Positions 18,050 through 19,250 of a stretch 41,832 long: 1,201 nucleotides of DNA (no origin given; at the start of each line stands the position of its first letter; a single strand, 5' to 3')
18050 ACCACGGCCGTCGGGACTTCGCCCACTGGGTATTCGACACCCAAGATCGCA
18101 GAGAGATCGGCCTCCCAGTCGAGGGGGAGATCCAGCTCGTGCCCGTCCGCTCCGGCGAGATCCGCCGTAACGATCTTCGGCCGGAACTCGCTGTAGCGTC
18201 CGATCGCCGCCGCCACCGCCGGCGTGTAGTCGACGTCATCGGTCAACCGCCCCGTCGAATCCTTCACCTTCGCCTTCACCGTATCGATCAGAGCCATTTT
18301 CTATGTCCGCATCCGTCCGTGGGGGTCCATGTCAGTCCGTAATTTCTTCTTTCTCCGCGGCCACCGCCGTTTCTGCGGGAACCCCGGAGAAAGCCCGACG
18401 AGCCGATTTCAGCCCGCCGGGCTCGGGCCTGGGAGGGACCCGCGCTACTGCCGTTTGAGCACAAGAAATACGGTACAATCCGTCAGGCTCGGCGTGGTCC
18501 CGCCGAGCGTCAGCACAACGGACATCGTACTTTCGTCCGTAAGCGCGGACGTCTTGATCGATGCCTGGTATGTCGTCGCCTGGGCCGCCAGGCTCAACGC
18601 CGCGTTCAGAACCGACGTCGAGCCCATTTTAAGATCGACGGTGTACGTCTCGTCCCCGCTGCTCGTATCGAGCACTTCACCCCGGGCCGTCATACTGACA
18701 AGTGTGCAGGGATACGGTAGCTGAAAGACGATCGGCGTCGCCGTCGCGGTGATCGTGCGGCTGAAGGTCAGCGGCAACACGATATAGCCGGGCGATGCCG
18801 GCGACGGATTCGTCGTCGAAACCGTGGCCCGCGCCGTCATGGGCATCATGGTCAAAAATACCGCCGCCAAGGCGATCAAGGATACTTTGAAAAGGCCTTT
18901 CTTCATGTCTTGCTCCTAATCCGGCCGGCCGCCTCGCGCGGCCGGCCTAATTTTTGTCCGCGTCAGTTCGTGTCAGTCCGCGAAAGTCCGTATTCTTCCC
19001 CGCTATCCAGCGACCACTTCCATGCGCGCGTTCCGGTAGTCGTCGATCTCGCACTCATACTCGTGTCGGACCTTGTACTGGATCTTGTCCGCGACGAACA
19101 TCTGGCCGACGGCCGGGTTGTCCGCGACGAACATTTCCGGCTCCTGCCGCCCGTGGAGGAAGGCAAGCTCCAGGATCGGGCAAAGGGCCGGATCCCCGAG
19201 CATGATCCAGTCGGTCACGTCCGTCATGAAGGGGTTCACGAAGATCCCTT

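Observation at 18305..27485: Phased arrays of GTCCR heptamers (four copies, exactly 10 bp apart) in late-operon intergenic regions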

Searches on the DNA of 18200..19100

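Call 43: search_rna_families(source=window, start=18200, end=19100, threshold=evalue, max_evalue=10)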
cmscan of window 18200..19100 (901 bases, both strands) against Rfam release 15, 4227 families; matches with E-value up to 10: 12.
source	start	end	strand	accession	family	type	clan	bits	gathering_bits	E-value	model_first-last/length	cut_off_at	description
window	18391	18543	-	RF01757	sbcD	Gene; sRNA;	-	21.3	40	0.091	1-155/155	no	sbcD RNA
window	18835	18953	+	RF00033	MicF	Gene; antisense;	-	18.5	79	7.4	1-94/94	no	MicF RNA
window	18874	18956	+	RF02230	sX11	Gene; sRNA;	-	17.6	70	1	1-138/138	no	Proteobacterial sRNA sX11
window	18893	18962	+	RF00519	suhB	Gene; sRNA;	CL00108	17.2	41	0.86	1-77/77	no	Makes More Granules Regulator RNA (mmgR)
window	18791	18847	+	RF01059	mir-598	Gene; miRNA;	-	16.5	69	2.6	1-80/80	no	mir-598 microRNA precursor family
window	18253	18416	-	RF00222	IRES_Bag1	Cis-reg; IRES;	-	15.3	37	0.38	128-352/370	no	Bag-1 internal ribosome entry site (IRES)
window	18929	18945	+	RF00502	TCV_Pr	Cis-reg;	-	15.1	40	7.7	9-25/34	no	Turnip crinkle virus (TCV) core promoter hairpin (Pr)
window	18310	18356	-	RF01128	sR43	Gene; snRNA; snoRNA; CD-box;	-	13.8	45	1.1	1-56/56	no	Small nucleolar RNA sR42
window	18200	18225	+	RF01668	P10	Gene; sRNA;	-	12.5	37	8.6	47-72/72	5'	Pseudomonas sRNA P10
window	18920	19025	-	RF01670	P17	Gene; sRNA;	-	12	45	2.1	1-282/282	no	Pseudomonas sRNA P17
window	18392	18564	-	RF01670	P17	Gene; sRNA;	-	11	45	3.9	1-282/282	no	Pseudomonas sRNA P17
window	18781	18840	-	RF02571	Mcr7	Gene; sRNA;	-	9.7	380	9.1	1-351/351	no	mcr7 sRNA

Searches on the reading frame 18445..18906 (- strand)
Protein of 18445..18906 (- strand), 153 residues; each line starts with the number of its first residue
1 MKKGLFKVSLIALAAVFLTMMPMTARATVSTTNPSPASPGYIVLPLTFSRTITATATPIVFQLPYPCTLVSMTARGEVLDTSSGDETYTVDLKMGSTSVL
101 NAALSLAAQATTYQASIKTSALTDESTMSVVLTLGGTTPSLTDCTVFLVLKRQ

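Call 5: search_protein_families(library=phrogs, proteins=[window:18445-18906:-])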
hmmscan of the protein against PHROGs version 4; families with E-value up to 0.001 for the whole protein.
window:18445-18906:- (153 aa): 0 families

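Call 84: find_encoding_contigs(protein=window:18445-18906:-, flank=3000, max_places=6)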
Protein window:18445-18906:- (153 aa): no gene with exactly this product is on record in the collection.

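Call 93: search_protein_families(library=ncbifam, proteins=[window:18445-18906:-], max_evalue=0.01)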
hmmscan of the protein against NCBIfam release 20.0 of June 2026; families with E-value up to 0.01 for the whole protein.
window:18445-18906:- (153 aa): 1 family
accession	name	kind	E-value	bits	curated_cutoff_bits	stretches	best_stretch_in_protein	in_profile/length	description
NF047581.1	gp105_phage_fam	subfamily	0.0026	17.6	80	1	73-118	38-81/118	phage structural protein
